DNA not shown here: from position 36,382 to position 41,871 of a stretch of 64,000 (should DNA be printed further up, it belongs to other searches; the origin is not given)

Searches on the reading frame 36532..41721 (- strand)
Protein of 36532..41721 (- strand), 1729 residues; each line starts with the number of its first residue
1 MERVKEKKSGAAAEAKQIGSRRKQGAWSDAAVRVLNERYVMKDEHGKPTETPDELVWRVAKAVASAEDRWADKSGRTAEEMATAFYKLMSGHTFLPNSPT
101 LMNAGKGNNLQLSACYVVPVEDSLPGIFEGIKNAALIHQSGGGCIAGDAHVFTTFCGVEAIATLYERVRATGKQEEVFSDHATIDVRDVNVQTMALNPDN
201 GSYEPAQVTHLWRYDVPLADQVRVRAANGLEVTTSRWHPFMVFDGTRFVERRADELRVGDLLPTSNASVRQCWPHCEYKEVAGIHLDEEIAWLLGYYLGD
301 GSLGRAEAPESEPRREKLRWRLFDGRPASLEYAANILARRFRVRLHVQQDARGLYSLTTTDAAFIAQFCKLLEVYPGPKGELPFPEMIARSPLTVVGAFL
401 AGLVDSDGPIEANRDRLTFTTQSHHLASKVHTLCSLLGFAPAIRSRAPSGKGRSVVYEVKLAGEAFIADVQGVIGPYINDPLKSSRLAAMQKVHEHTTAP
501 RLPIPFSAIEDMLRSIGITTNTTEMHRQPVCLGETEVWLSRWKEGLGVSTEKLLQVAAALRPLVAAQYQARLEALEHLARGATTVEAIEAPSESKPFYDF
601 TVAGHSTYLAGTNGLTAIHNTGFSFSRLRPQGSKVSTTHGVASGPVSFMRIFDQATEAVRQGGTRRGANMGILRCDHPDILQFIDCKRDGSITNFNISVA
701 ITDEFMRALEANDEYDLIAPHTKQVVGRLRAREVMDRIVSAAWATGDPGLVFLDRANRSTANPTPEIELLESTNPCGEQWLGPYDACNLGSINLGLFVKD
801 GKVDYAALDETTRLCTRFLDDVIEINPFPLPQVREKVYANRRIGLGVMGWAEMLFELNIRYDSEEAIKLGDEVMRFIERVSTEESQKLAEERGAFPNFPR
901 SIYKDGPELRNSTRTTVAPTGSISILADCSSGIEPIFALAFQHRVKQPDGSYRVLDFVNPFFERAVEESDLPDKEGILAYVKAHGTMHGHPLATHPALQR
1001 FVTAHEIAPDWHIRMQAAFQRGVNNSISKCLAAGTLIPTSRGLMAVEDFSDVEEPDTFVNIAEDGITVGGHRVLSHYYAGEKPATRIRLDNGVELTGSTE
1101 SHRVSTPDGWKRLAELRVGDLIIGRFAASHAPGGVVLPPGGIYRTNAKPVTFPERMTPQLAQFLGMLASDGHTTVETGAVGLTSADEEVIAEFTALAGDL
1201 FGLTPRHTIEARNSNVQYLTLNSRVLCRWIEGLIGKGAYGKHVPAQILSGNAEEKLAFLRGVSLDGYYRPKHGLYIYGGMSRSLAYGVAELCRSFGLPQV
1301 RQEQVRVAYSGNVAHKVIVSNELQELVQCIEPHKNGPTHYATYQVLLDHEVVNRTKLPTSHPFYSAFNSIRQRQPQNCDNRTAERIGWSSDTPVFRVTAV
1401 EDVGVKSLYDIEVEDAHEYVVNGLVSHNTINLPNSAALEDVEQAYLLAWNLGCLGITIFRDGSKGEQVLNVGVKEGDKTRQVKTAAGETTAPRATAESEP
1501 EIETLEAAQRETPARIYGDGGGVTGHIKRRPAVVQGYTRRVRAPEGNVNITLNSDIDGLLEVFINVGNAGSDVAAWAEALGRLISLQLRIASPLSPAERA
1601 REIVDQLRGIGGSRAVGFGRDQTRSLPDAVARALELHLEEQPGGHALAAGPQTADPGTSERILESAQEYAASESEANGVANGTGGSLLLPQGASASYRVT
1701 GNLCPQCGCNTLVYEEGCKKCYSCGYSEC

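Call 5: search_protein_families(library=pfam, proteins=[window:36532-41721:-], max_evalue=0.001)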
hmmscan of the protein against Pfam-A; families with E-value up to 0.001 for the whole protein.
window:36532-41721:- (1729 aa): 7 families
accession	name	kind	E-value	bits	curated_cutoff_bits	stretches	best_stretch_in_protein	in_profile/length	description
PF02867.20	Ribonuc_red_lgC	-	6.7e-109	365.3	23.9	1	621-1031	32-494/523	Ribonucleotide reductase, barrel domain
PF14890.11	Intein_splicing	-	1.9e-23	83.4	35.8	2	192-620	22-155/155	Intein splicing domain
PF00317.26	Ribonuc_red_lgN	-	5.6e-23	81.2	28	1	29-108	5-76/77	Ribonucleotide reductase, all-alpha domain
PF14528.11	LAGLIDADG_3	-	1.1e-18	67.7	22.5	1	395-462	2-70/82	LAGLIDADG-like domain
PF12637.14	TSCPD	-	1.7e-13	51.1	22.8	1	1545-1638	13-88/88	TSCPD domain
PF07591.16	PT-HINT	-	2.3e-05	25.1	27.7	0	1359-1425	65-126/137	Pretoxin HINT domain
PF05204.19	Hom_end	-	2.7e-05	24.7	21.1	0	394-466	12-89/110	Homing endonuclease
